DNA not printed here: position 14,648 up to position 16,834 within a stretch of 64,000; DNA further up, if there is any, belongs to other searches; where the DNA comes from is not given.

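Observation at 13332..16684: AT-rich three-gene operon led by a GHKL-fold ATPase inside a defence island: candidate uncharacterised defence system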

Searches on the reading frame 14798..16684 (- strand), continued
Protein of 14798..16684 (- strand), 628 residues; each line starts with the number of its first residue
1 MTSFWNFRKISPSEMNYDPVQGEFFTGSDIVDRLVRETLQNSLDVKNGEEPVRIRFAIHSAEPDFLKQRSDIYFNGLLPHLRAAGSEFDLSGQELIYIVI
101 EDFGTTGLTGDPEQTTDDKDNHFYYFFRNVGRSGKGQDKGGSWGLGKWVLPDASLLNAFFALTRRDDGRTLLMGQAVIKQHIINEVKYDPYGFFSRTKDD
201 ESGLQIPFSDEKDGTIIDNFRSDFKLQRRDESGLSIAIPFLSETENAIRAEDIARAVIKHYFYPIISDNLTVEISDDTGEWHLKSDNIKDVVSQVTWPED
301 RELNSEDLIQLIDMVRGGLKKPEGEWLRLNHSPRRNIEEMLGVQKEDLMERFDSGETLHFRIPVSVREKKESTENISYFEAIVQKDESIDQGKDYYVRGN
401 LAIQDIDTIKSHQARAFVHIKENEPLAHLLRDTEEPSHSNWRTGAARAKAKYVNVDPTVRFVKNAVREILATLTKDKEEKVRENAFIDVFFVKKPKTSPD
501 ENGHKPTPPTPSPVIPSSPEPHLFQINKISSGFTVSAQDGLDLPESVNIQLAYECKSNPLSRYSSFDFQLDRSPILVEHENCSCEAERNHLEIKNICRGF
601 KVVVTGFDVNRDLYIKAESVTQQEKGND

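Call 45: search_protein_families(library=padloc, alignment_id=A5, max_evalue=1e-10)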
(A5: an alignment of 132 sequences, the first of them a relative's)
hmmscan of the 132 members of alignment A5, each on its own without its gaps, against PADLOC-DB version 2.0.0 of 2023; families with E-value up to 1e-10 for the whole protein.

A. member 1, L001:4971-6776:- (601 aa): 0 families

B. families by the number of members that match (of 132 scanned): 209 families (the first 25 are shown)
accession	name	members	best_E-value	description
PDLC02649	DrmMII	3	1e-168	DrmMII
PDLC03232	MTase_II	3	3.5e-107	Type II methyltransferase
PDLC00033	DruM2|DruM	3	6.8e-92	DNA cytosine methylase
PDLC03234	MTase_II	3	6.2e-82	Type II methyltransferase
PDLC03378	MTase_II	3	5.9e-79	Type II methyltransferase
PDLC03326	MTase_II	3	2.3e-77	Type II methyltransferase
PDLC02648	DrmMII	3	5.8e-69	DrmMII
PDLC02656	DrmMII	3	7.2e-67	DrmMII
PDLC03272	MTase_II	3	2.3e-56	Type II methyltransferase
PDLC03237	MTase_II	3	1.1e-54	Type II methyltransferase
PDLC00026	DruM2|DruM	3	1.4e-52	DNA cytosine methylase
PDLC03225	MTase_II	3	3.7e-46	Type II methyltransferase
PDLC00027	DruM2|DruM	3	5.6e-46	DNA cytosine methylase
PDLC03307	MTase_II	3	1e-45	Type II methyltransferase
PDLC00031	DruM2|DruM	3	2.1e-42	DNA cytosine methylase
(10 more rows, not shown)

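Call 63: search_protein_families(library=pfam, proteins=[L040:10777-11877:+, L060:10780-11862:+, L051:10795-12369:+, L078:10787-12397:+], max_evalue=0.01)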
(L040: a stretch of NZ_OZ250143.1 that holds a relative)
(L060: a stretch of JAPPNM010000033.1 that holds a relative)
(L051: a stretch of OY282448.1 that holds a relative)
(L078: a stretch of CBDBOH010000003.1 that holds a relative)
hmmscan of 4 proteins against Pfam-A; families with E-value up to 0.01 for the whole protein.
L040:10777-11877:+ (366 aa): 0 families

L060:10780-11862:+ (360 aa): 0 families

L051:10795-12369:+ (524 aa): 0 families

L078:10787-12397:+ (536 aa): 0 families

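Call 64: search_dna_similar(query=window:14798-16684:-, collection=plasmids, mode=protein, max_rows=25)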
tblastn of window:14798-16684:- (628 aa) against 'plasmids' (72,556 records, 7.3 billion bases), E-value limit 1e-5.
Records with a match: 5; places in all: 5; records where one place covers at least 80% of the query: 0.
Best place of each record, by identity: <60% 5.
By first word of the organism name: Rhizobium 1; Enterococcus 1; Acetoanaerobium 1; Arthrobacter 1; Paenarthrobacter 1.
By predicted mobility (MOB-suite, as given by PLSDB): non-mobilizable 2; mobilizable 2; conjugative 1.
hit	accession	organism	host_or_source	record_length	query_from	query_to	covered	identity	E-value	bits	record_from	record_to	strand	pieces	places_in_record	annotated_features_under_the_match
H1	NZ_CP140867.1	Rhizobium leguminosarum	Trifolium pratense,whole organism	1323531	5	486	77%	26.5%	5e-19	100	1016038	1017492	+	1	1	record has no annotation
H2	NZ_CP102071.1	Enterococcus faecalis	Pig,single cell,Rectal swab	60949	5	313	49%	25.2%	3e-11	75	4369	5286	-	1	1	hypothetical protein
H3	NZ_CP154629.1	Acetoanaerobium noterae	cell culture,Sludge of a digestion ...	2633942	1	302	48%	24.7%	1e-9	69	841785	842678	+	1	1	none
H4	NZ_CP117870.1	Arthrobacter agilis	cell culture,Middle part of the water ...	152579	19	292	44%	27.0%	4e-10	71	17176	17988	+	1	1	hypothetical protein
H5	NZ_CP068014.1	Paenarthrobacter ureafaciens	cell culture,in the nicotine environment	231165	18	292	44%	24.2%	2e-7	62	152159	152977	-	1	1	hypothetical protein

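Call 65: search_dna_similar(query=window:14798-16684:-, collection=phages, mode=protein, max_rows=15)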
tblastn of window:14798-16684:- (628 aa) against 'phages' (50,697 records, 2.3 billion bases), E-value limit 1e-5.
Records with a match: 1; places in all: 1; records where one place covers at least 80% of the query: 0.
Best place of each record, by identity: <60% 1.
By first word of the organism name: Bacteriophage 1.
By host as written in the record: - 1.
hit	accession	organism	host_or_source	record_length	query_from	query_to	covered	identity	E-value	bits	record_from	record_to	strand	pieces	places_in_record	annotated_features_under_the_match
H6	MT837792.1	Bacteriophage sp.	human fecal samples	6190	34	276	39%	26.6%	1e-7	61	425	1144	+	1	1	record has no annotation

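Call 66: get_annotated_region(hit=H2, flank=5000)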
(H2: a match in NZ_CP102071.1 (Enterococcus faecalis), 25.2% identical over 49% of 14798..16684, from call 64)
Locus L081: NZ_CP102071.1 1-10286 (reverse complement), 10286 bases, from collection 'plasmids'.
description: Enterococcus faecalis strain JF3A-4253 plasmid pJF3A-4253-2, complete sequence
organism: Enterococcus faecalis (NCBI taxid 1351)
taxonomy: Bacteria; Bacillota; Bacilli; Lactobacillales; Enterococcaceae; Enterococcus; Enterococcus faecalis
host: -; source: Pig,single cell,Rectal swab; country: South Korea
typing (MOB-suite, as given by PLSDB): mobilizable; replicon rep_cluster_183; relaxase MOBQ
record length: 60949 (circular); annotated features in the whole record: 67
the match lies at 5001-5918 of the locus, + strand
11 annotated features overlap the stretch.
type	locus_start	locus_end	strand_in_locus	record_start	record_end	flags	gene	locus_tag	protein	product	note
CDS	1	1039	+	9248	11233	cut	mobQ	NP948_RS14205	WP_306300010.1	MobQ family relaxase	-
CDS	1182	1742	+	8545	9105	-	amaP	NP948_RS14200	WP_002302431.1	alkaline shock response membrane anchor protein AmaP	-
CDS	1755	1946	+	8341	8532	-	-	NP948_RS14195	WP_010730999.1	DUF2273 domain-containing protein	-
CDS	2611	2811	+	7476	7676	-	-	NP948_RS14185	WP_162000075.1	CsbD family protein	-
CDS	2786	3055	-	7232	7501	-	-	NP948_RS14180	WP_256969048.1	hypothetical protein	-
CDS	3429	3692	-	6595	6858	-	-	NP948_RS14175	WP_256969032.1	helix-turn-helix transcriptional regulator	-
CDS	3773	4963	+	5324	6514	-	-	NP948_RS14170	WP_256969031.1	AIPR family protein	-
CDS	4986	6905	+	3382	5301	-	-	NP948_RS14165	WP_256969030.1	hypothetical protein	-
CDS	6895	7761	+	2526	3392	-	-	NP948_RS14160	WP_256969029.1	hypothetical protein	-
CDS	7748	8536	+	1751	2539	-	-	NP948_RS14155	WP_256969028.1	hypothetical protein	-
CDS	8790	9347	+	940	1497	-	-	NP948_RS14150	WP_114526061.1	recombinase family protein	GO:0006310 - DNA recombination [Evidence IEA]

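Call 67: get_annotated_region(hit=H4, flank=5000)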
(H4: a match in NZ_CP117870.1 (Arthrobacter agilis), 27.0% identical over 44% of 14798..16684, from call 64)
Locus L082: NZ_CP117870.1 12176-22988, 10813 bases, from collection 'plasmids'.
description: Arthrobacter agilis strain TMP24 plasmid pAAG24-152, complete sequence
organism: Arthrobacter agilis (NCBI taxid 37921)
taxonomy: Bacteria; Actinomycetota; Actinomycetes; Micrococcales; Micrococcaceae; Arthrobacter; Arthrobacter agilis
host: -; source: cell culture,Middle part of the water column of temporary meltwater pond; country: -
typing (MOB-suite, as given by PLSDB): mobilizable; relaxase MOBF
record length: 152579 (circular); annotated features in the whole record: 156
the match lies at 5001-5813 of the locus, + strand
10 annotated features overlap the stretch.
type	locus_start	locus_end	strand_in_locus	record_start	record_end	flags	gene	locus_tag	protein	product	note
CDS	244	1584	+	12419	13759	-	dcm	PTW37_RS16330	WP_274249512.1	DNA (cytosine-5-)-methyltransferase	GO:0006304 - DNA modification [Evidence IEA]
CDS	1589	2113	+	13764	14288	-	vsr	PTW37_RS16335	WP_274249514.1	DNA mismatch endonuclease Vsr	GO:0006298 - mismatch repair [Evidence IEA]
CDS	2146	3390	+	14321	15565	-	-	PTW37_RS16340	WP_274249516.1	type II restriction endonuclease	GO:0009307 - DNA restriction-modification system [Evidence IEA]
CDS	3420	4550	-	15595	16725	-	-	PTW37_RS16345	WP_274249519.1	DUF3320 domain-containing protein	-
CDS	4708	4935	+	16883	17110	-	-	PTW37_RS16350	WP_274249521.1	hypothetical protein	-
CDS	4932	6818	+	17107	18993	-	-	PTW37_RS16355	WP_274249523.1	hypothetical protein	-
CDS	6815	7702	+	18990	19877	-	-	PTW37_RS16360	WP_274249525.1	hypothetical protein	-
CDS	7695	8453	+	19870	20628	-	-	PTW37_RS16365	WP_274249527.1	DUF6339 family protein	-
CDS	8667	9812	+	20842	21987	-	-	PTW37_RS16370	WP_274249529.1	Shedu immune nuclease family protein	-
CDS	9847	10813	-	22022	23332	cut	-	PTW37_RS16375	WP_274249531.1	ISL3 family transposase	-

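Call 68: search_protein_families(library=padloc, proteins=[L081:4986-6905:+, L081:6895-7761:+, L081:7748-8536:+, L082:4932-6818:+, L082:6815-7702:+, L082:7695-8453:+, L081:3773-4963:+, L082:4708-4935:+], max_evalue=0.001)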
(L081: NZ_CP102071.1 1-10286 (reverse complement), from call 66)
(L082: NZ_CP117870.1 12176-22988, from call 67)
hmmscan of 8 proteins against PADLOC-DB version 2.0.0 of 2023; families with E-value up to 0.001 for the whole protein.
L081:4986-6905:+ (639 aa): 1 family
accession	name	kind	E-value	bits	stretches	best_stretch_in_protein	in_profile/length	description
PDLC04582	PDC-M33A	-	4.8e-47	159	1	4-507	3-479/627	-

L081:6895-7761:+ (288 aa): 1 family
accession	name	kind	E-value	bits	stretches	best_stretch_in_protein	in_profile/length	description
PDLC04583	PDC-M33B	-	2.3e-11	41.6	1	6-151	5-148/289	-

L081:7748-8536:+ (262 aa): 0 families

L082:4932-6818:+ (628 aa): 1 family
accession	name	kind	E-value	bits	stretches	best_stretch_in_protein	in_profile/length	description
PDLC04582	PDC-M33A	-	3.5e-82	275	1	7-628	4-622/627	-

L082:6815-7702:+ (295 aa): 1 family
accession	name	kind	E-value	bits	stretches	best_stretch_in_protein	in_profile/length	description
PDLC04583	PDC-M33B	-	6.4e-30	102.5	1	9-288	7-282/289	-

L082:7695-8453:+ (252 aa): 4 families
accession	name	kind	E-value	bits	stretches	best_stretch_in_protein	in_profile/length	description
PDLC04586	PDC-M33C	-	1e-31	108.3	1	57-244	55-237/247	-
PDLC04584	PDC-M33C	-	4.7e-13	47.2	1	66-154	65-153/250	-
PDLC04585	PDC-M33C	-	1.9e-10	38.8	1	70-154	69-158/346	-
PDLC04587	PDC-M33C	-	5.6e-10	37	1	67-155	63-153/312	-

L081:3773-4963:+ (396 aa): 0 families

L082:4708-4935:+ (75 aa): 0 families

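Call 72: search_dna_similar(query=L082:4932-6818:+, collection=plasmids, mode=protein, max_rows=40, rows=spread)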
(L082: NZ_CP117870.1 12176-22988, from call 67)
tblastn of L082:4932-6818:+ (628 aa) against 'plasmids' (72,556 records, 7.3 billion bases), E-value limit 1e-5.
Records with a match: 18; places in all: 18; records where one place covers at least 80% of the query: 2.
Best place of each record, by identity: >=99% 1; <60% 17.
By first word of the organism name: Ligilactobacillus 7; Lactococcus 6; Priestia 2; Arthrobacter 1; Paenarthrobacter 1; Deinococcus 1.
By predicted mobility (MOB-suite, as given by PLSDB): mobilizable 7; conjugative 6; non-mobilizable 5.
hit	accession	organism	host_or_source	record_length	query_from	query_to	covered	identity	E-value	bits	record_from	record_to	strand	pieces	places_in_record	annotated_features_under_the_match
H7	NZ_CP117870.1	Arthrobacter agilis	cell culture,Middle part of the water ...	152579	1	628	100%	100.0%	0e+0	1100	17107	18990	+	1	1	hypothetical protein (x3)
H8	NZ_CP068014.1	Paenarthrobacter ureafaciens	cell culture,in the nicotine environment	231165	1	628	86%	45.0%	1e-104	421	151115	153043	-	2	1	hypothetical protein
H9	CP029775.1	Deinococcus actinosclerus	mixed culture,wastewater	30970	8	432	68%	31.8%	1e-30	135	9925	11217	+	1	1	hypothetical protein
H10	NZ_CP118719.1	Priestia aryabhattai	Pure isolate,Tap water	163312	37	435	64%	28.4%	2e-16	91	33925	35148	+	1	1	hypothetical protein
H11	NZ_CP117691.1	Priestia megaterium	ginseng,Single cell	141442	37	435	64%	28.4%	2e-16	91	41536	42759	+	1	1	hypothetical protein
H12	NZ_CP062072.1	Ligilactobacillus salivarius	swine,cell culture,feces,feces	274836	37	435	64%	25.1%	3e-19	100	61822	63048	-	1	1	hypothetical protein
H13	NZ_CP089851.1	Ligilactobacillus salivarius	Pig,faecal sample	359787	37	435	64%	25.1%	3e-19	100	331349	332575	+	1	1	hypothetical protein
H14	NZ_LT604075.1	Ligilactobacillus salivarius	-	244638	37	435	64%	25.1%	1e-18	99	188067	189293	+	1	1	hypothetical protein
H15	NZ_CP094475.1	Lactococcus lactis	kefir grains,pure culture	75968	37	435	64%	24.9%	2e-18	98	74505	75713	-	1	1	hypothetical protein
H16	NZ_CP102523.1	Lactococcus lactis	Homo sapiens,Cell culture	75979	37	435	64%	24.9%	2e-18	98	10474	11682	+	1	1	hypothetical protein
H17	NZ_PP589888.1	Lactococcus sp.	Bacterial culture,Dairy environment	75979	37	435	64%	24.9%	2e-18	98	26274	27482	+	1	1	hypothetical protein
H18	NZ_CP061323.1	Lactococcus lactis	butter,butter starter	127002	37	435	64%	24.9%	2e-18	98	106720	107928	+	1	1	hypothetical protein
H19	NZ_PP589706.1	Lactococcus sp.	Bacterial culture,Dairy environment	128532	37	435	64%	24.9%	2e-18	98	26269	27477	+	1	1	hypothetical protein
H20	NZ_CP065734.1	Lactococcus lactis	-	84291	37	435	64%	24.9%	2e-18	97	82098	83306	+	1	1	hypothetical protein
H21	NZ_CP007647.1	Ligilactobacillus salivarius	swine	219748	37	435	64%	24.8%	5e-19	100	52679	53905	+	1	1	hypothetical protein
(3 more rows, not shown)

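Call 73: get_annotated_region(hit=H8, flank=5000)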
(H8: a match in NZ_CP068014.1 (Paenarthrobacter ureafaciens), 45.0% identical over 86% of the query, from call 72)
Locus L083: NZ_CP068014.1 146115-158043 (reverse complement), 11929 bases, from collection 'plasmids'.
description: Paenarthrobacter ureafaciens strain CZY1 plasmid pCZY, complete sequence
organism: Paenarthrobacter ureafaciens (NCBI taxid 37931)
taxonomy: Bacteria; Actinomycetota; Actinomycetes; Micrococcales; Micrococcaceae; Paenarthrobacter; Paenarthrobacter ureafaciens
host: -; source: cell culture,in the nicotine environment; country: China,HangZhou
typing (MOB-suite, as given by PLSDB): conjugative; replicon rep_cluster_856; relaxase MOBP; mating-pair formation MPF_T
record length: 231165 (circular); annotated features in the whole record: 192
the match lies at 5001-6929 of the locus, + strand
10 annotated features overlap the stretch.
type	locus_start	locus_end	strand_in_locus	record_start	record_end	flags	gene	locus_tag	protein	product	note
CDS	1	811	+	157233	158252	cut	-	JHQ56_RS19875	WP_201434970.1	DUF4192 domain-containing protein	-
CDS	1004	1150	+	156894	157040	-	-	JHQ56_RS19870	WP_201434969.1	hypothetical protein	-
CDS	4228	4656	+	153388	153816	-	-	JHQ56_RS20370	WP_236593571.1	hypothetical protein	-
CDS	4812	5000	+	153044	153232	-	-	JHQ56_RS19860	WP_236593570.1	hypothetical protein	-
CDS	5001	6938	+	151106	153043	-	-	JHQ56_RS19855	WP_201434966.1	hypothetical protein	-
CDS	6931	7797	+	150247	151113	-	-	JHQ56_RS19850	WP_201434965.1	hypothetical protein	-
CDS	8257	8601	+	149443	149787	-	-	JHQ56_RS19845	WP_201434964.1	DUF6339 family protein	-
CDS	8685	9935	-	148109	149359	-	-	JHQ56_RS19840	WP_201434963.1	type II restriction endonuclease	GO:0009307 - DNA restriction-modification system [Evidence IEA]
CDS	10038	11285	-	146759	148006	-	dcm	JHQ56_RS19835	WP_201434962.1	DNA (cytosine-5-)-methyltransferase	GO:0006304 - DNA modification [Evidence IEA]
CDS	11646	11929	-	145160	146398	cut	-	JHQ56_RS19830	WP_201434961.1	helix-turn-helix domain-containing protein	-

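Call 74: get_annotated_region(hit=H9, flank=5000)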
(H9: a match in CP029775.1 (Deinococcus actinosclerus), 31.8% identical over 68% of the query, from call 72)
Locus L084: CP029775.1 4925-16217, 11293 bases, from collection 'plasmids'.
description: Deinococcus actinosclerus strain SJTR plasmid unnamed1, complete sequence
organism: Deinococcus actinosclerus (NCBI taxid 1768108)
taxonomy: Bacteria; Deinococcota; Deinococci; Deinococcales; Deinococcaceae; Deinococcus; Deinococcus actinosclerus
host: -; source: mixed culture,wastewater; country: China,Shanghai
typing (MOB-suite, as given by PLSDB): non-mobilizable
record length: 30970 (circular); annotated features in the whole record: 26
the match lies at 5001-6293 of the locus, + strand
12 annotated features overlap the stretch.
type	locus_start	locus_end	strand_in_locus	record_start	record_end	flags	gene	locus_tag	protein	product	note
CDS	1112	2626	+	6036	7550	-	-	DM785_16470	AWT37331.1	DNA cytosine methyltransferase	-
CDS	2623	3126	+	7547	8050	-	-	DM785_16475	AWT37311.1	very short patch repair endonuclease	-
CDS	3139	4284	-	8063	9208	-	-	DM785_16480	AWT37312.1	hypothetical protein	-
CDS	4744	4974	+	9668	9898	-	-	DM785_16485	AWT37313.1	hypothetical protein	-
CDS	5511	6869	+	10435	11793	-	-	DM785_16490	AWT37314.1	hypothetical protein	-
CDS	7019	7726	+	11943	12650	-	-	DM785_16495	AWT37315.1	hypothetical protein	-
CDS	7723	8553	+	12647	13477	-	-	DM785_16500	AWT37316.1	hypothetical protein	-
CDS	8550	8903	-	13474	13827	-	-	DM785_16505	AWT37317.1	hypothetical protein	-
CDS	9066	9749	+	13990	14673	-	-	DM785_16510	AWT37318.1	hypothetical protein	-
CDS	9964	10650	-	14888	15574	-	-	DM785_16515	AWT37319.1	resolvase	-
CDS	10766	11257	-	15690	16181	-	-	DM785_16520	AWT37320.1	hypothetical protein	-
CDS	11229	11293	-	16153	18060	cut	-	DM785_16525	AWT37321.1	hypothetical protein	-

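Call 75: get_annotated_region(hit=H10, flank=5000)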
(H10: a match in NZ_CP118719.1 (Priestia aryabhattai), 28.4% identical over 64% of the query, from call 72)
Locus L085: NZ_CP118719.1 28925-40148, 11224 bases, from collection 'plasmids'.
description: Priestia aryabhattai strain G5MAi6 plasmid pG5MAi6_1, complete sequence
organism: Priestia aryabhattai (NCBI taxid 412384)
taxonomy: Bacteria; Bacillota; Bacilli; Bacillales; Bacillaceae; Priestia; Priestia aryabhattai
host: -; source: Pure isolate,Tap water; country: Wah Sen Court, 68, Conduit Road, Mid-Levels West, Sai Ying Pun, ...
typing (MOB-suite, as given by PLSDB): non-mobilizable; replicon rep_cluster_385
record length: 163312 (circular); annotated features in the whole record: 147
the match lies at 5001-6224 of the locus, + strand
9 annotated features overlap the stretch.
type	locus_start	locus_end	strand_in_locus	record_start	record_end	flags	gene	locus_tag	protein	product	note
CDS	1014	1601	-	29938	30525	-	-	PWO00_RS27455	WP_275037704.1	hypothetical protein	-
CDS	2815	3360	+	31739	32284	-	-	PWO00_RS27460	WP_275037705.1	hypothetical protein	-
CDS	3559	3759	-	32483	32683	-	-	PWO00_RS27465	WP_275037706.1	hypothetical protein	-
CDS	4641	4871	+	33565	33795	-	-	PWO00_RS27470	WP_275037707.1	hypothetical protein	-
CDS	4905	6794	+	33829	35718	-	-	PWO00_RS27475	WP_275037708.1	hypothetical protein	-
CDS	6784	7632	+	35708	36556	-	-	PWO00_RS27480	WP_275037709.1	hypothetical protein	-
CDS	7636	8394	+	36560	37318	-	-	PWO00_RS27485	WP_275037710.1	DUF6339 family protein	-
CDS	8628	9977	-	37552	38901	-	-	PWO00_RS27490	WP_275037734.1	MutH/Sau3AI family endonuclease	-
CDS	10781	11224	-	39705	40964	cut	dcm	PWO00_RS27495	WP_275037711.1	DNA (cytosine-5-)-methyltransferase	GO:0006304 - DNA modification [Evidence IEA]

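Call 76: get_annotated_region(hit=H12, flank=5000)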
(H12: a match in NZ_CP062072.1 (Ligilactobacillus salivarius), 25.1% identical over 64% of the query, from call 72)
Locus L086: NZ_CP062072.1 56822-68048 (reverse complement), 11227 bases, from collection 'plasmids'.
description: Ligilactobacillus salivarius strain ZLp4b plasmid unnamed1, complete sequence
organism: Ligilactobacillus salivarius (NCBI taxid 1624)
taxonomy: Bacteria; Bacillota; Bacilli; Lactobacillales; Lactobacillaceae; Ligilactobacillus; Ligilactobacillus salivarius
host: -; source: swine,cell culture,feces,feces; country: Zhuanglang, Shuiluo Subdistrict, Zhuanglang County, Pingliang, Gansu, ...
typing (MOB-suite, as given by PLSDB): mobilizable; replicon rep_cluster_1685; relaxase MOBP
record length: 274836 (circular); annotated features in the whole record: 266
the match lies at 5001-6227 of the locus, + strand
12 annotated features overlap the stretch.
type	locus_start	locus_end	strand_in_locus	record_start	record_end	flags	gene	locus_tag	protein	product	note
CDS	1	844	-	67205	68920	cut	-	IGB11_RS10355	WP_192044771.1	hypothetical protein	-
CDS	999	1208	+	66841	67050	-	-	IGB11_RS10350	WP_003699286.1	hypothetical protein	-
CDS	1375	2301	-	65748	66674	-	-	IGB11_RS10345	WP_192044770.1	site-specific integrase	GO:0015074 - DNA integration [Evidence IEA]; GO:0006310 - DNA recombination [Evidence IEA]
CDS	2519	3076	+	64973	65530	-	-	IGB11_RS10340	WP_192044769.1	restriction endonuclease subunit S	-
CDS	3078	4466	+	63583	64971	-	-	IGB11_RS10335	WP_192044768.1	N-6 DNA methylase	GO:0006306 - DNA methylation [Evidence IEA]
CDS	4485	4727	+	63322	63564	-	-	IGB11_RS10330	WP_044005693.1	hypothetical protein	-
CDS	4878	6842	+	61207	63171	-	-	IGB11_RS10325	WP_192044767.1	hypothetical protein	-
CDS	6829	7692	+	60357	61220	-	-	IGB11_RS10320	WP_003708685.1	hypothetical protein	-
CDS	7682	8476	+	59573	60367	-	-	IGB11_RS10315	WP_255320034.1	DUF6339 family protein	-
CDS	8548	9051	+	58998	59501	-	-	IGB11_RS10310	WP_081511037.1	type IIL restriction-modification enzyme MmeI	-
CDS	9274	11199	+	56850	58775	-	-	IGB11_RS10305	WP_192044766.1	DNA methyltransferase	GO:0006306 - DNA methylation [Evidence IEA]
CDS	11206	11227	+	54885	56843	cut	-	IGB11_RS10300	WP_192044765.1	DEAD/DEAH box helicase family protein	-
